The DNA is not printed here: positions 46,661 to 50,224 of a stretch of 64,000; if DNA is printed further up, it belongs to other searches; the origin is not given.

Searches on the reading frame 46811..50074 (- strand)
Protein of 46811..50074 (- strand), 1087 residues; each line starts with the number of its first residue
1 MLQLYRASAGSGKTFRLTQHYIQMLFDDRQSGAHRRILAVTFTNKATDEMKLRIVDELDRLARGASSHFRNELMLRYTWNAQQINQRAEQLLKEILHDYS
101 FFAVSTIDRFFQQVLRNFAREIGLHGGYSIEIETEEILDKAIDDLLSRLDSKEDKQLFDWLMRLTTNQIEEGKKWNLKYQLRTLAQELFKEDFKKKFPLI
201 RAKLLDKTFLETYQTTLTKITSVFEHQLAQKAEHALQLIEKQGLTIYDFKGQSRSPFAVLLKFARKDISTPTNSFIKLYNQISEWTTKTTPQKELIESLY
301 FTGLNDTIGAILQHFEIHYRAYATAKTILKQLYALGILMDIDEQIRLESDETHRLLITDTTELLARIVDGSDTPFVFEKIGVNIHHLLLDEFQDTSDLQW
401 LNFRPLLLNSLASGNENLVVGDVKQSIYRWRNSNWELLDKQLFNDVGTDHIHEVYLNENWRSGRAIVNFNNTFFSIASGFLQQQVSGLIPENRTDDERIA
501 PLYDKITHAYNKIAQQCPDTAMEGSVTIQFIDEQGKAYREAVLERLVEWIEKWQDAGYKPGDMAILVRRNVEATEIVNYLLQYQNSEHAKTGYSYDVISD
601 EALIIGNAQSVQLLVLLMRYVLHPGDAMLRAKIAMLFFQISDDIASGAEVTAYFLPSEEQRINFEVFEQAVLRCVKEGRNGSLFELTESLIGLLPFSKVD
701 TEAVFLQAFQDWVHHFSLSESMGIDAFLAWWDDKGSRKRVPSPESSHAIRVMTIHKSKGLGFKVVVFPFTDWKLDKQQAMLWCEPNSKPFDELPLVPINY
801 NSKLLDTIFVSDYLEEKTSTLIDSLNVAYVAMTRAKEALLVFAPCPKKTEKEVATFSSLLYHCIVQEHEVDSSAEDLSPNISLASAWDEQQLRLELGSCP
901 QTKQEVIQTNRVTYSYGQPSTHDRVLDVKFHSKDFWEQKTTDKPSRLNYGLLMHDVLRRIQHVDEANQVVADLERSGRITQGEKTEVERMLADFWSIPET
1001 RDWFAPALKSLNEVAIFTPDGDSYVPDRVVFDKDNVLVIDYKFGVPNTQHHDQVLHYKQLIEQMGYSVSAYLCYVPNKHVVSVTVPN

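Call 82: search_protein_families(library=pfam, proteins=[window:46811-50074:-], max_evalue=0.00001)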
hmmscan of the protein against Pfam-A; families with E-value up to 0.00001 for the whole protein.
window:46811-50074:- (1087 aa): 4 families
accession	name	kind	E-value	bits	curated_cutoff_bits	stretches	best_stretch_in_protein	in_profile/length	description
PF00580.27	UvrD-helicase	-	2.9e-34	119.4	23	1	7-439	20-264/271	UvrD/REP helicase N-terminal domain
PF13361.12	UvrD_C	-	1.6e-12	47.9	25.6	1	747-841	285-345/350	UvrD-like helicase C-terminal domain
PF13245.12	AAA_19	-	4e-10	40.4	25.1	0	7-58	18-65/134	AAA domain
PF13538.12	UvrD_C_2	-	1.3e-06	28.6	27.4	0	749-767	2-20/52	UvrD-like helicase C-terminal domain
